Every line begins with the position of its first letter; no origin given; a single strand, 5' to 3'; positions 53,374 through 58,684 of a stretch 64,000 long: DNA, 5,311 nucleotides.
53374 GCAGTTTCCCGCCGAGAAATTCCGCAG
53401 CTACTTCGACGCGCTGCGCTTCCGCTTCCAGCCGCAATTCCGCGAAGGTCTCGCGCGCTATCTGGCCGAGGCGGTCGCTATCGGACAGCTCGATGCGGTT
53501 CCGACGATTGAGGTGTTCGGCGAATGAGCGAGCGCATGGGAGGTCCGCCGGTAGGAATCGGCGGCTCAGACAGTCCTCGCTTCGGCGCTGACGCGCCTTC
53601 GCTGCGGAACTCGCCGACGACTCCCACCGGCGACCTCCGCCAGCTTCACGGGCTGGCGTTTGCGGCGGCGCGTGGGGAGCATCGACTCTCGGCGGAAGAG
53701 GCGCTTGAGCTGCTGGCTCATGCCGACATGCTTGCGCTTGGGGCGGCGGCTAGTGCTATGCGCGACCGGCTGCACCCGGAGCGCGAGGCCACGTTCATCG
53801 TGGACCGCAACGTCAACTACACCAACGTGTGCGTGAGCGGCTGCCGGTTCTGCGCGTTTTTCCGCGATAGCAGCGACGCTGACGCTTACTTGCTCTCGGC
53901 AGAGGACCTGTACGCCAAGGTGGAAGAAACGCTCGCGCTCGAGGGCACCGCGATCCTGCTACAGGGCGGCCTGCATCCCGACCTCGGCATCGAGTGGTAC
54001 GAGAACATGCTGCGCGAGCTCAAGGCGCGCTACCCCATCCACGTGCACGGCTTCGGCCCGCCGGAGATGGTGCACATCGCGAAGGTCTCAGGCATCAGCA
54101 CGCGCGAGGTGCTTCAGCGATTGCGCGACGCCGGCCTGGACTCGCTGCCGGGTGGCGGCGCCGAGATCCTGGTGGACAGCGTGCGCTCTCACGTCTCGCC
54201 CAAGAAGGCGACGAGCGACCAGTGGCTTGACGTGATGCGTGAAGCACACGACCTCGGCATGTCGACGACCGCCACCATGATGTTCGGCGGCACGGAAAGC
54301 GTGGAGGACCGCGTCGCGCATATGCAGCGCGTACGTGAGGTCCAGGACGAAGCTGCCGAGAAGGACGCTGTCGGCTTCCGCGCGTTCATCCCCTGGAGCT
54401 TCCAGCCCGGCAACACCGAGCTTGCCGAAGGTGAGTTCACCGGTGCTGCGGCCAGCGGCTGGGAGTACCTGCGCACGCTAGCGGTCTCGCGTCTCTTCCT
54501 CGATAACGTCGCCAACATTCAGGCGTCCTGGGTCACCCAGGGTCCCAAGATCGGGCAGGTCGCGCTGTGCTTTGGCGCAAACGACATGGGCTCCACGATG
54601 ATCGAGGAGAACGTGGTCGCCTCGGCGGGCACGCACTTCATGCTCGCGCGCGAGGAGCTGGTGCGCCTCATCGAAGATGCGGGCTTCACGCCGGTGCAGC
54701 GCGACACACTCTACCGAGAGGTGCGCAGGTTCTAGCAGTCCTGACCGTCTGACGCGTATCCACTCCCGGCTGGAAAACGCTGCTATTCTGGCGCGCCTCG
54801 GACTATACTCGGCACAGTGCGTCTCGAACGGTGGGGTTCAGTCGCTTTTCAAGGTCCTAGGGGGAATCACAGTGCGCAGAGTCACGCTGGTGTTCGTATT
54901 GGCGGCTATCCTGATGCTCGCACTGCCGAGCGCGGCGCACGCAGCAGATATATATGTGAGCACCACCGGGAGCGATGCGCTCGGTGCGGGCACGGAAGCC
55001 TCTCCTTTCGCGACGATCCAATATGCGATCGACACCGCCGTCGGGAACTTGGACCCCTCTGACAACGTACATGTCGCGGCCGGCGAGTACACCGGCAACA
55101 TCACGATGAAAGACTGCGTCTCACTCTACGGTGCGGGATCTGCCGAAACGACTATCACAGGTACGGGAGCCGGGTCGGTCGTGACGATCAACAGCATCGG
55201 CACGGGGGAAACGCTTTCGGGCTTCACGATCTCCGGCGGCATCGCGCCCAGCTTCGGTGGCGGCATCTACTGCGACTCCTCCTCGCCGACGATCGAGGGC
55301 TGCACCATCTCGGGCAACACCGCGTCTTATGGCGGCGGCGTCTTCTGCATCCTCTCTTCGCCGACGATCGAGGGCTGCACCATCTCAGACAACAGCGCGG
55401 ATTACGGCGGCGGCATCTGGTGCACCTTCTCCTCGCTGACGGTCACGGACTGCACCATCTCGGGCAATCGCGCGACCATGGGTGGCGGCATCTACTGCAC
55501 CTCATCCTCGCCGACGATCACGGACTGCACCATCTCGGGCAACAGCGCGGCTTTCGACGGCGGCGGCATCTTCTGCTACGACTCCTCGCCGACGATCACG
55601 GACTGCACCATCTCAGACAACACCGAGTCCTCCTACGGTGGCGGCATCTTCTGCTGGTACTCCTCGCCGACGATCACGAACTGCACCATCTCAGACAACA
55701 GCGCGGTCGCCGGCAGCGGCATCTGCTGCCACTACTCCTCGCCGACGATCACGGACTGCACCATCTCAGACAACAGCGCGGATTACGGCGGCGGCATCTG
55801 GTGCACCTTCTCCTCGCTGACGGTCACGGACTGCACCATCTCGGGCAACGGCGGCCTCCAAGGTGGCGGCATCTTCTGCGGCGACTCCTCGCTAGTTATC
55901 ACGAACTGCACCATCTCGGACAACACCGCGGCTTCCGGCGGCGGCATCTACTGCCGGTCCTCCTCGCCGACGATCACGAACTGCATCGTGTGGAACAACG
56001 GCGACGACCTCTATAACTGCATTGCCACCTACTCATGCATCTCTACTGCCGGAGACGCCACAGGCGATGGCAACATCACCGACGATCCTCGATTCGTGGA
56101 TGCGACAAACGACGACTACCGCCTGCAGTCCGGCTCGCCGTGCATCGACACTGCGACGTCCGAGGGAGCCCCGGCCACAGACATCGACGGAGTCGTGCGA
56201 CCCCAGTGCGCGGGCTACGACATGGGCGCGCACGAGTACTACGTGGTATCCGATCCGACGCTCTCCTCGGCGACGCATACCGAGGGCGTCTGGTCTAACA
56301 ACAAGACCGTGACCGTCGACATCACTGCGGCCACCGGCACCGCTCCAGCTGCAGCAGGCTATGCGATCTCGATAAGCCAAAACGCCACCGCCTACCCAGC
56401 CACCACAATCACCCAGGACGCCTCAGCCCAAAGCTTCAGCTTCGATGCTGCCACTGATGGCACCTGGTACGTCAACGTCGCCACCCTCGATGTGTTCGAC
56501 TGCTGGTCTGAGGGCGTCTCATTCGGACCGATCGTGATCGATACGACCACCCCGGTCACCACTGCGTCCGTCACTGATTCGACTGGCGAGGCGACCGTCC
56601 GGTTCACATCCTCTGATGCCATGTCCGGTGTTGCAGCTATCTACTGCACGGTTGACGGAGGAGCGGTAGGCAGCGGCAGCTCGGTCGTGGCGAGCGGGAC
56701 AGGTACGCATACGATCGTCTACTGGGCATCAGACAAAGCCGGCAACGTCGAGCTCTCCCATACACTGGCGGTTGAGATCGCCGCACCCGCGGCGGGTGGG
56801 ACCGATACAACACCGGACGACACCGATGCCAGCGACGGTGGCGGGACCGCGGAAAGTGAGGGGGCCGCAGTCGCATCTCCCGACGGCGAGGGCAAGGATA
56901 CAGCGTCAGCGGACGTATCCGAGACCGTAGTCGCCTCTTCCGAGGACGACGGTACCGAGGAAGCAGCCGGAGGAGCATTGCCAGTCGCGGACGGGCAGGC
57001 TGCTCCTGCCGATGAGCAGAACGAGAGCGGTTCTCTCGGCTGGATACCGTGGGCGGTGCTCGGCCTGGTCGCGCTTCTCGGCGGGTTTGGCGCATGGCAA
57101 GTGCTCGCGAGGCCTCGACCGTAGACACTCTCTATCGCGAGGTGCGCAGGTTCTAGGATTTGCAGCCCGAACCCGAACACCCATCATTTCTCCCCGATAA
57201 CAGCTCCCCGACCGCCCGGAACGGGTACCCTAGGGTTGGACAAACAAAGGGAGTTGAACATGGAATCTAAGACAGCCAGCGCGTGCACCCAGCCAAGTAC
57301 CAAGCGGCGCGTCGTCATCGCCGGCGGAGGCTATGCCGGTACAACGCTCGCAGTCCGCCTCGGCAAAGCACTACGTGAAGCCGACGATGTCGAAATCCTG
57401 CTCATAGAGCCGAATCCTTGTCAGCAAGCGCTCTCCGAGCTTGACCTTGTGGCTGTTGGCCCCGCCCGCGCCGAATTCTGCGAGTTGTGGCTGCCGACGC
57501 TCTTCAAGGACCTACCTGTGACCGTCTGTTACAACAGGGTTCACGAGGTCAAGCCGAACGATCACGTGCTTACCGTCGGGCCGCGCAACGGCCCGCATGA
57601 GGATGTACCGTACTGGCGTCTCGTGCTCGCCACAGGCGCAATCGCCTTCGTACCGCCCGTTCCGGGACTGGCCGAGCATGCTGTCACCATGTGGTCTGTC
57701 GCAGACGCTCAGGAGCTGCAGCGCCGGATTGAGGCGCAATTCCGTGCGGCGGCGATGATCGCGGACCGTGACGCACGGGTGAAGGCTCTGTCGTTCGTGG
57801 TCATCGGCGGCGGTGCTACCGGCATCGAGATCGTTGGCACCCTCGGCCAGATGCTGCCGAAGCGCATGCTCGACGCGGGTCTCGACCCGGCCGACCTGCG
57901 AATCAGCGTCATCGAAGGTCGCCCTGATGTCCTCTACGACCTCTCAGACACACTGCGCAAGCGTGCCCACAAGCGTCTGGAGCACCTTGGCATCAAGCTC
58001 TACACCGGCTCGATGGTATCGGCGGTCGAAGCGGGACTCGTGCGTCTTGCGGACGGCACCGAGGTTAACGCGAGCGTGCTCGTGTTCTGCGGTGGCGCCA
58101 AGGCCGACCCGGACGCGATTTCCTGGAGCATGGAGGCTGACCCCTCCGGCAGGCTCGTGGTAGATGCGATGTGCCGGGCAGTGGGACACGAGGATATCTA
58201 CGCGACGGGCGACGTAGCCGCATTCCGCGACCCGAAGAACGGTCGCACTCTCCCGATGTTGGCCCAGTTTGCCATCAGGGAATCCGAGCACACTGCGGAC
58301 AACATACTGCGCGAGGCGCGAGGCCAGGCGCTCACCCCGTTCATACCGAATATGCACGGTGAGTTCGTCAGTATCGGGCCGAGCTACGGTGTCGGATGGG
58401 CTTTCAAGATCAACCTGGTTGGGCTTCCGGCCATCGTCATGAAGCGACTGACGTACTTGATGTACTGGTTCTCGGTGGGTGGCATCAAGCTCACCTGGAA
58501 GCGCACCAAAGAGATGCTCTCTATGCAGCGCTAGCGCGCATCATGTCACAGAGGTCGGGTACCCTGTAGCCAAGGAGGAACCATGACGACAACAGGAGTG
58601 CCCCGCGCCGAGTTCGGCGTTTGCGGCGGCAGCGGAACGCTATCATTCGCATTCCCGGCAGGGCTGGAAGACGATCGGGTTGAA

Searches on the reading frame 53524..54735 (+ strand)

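Call 59: search_protein_families(library=pfam, proteins=[window:53524-54735:+], max_evalue=0.00001)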
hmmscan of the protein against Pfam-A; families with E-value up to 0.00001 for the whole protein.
window:53524-54735:+ (403 aa): 2 families
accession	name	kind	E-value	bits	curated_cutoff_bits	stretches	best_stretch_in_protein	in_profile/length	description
PF19288.4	CofH_C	-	2.2e-36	124.9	27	1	283-398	2-117/125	CofH/MqnC C-terminal region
PF04055.27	Radical_SAM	-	4.6e-20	72.9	29.5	1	97-269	1-165/166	Radical SAM superfamily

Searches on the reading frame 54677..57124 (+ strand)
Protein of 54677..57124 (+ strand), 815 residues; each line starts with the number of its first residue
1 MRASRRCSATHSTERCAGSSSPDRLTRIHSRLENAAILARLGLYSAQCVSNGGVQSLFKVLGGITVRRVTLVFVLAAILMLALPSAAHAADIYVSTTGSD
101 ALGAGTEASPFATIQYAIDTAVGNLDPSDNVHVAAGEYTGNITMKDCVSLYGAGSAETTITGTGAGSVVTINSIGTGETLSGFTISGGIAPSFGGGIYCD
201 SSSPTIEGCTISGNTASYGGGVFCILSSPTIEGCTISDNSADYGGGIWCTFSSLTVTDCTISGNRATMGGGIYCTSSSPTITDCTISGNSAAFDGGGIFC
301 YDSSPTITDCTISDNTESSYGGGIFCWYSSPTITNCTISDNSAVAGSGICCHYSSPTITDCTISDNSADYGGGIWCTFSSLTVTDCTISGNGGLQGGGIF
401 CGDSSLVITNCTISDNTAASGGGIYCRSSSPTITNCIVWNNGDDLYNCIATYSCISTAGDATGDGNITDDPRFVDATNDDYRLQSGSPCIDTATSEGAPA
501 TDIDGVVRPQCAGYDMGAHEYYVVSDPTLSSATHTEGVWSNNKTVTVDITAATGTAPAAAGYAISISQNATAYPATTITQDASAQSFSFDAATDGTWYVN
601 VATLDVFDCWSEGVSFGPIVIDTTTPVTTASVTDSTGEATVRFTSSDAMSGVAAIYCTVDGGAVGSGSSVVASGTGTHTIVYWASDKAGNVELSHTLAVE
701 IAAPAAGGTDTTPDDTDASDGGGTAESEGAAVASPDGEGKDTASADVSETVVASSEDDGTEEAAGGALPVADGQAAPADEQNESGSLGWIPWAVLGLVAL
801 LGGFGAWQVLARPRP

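Call 59: search_protein_families(library=pfam, proteins=[window:54677-57124:+], max_evalue=0.00001)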
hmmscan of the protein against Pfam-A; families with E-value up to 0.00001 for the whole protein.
window:54677-57124:+ (815 aa): 2 families
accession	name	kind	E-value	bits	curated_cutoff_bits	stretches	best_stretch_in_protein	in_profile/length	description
PF13229.12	Beta_helix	-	2.9e-37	128.2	25.9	2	174-338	6-158/158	Right handed beta helix region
PF02415.23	Chlam_PMP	-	2.3e-17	61.7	20.6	0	410-426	1-18/19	Chlamydia polymorphic membrane protein (Chlamydia_PMP) repeat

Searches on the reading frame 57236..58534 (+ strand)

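Call 59: search_protein_families(library=pfam, proteins=[window:57236-58534:+], max_evalue=0.00001)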
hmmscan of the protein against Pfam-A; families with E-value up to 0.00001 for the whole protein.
window:57236-58534:+ (432 aa): 2 families
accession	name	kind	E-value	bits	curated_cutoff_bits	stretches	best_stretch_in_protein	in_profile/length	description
PF07992.20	Pyr_redox_2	-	1.8e-36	126.5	26.1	1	25-349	2-290/291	Pyridine nucleotide-disulphide oxidoreductase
PF00070.33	Pyr_redox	-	3e-07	31.3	22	0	187-266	2-68/82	Pyridine nucleotide-disulphide oxidoreductase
